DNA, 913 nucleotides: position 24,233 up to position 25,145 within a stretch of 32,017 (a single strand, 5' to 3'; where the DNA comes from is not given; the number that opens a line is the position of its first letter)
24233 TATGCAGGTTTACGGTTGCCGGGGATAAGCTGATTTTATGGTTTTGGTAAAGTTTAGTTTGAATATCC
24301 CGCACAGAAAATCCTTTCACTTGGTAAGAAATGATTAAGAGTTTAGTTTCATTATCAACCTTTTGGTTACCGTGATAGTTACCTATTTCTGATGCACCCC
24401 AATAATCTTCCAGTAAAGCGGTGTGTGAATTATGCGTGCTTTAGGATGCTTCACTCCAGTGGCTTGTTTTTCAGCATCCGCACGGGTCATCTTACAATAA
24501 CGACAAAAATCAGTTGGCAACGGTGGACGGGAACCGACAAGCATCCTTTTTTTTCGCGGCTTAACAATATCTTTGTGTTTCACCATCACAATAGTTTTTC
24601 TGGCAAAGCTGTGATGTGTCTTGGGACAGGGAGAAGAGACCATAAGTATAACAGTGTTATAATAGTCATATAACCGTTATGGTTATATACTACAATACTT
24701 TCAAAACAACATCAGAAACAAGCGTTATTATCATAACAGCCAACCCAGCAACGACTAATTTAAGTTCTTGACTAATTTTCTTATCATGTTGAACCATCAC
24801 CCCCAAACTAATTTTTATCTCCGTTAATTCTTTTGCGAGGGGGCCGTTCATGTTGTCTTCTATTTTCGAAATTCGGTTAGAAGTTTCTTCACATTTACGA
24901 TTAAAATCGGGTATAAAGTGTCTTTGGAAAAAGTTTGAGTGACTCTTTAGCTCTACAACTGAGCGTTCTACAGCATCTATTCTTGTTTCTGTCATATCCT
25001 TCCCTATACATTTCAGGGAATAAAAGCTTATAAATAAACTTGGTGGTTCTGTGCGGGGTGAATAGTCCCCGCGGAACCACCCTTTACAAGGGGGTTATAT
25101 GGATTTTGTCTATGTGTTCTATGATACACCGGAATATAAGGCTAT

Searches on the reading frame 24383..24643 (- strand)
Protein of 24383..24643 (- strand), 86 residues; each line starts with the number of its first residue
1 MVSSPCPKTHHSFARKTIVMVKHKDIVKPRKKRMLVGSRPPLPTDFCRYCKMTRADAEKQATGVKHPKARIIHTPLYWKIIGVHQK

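Call 66: search_protein_families(library=pfam, proteins=[window:24383-24643:-], max_evalue=0.1)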
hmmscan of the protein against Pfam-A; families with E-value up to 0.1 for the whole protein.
window:24383-24643:- (86 aa): 1 family
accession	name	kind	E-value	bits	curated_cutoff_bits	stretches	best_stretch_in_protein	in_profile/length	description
PF16851.10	Stomagen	-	0.073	13.5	27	1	31-59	2-30/50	Stomagen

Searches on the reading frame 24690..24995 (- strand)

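Call 66: search_protein_families(library=pfam, proteins=[window:24690-24995:-], max_evalue=0.1)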
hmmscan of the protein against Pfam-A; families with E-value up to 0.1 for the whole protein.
window:24690-24995:- (101 aa): 2 families
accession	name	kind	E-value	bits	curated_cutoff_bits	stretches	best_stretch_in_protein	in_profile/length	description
PF06825.17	HSBP1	-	0.082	13.2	28.6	0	3-19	33-49/51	Heat shock factor binding protein 1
PF24432.1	DUF7555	-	0.099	13.1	28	0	66-100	99-133/133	Family of unknown function (DUF7555)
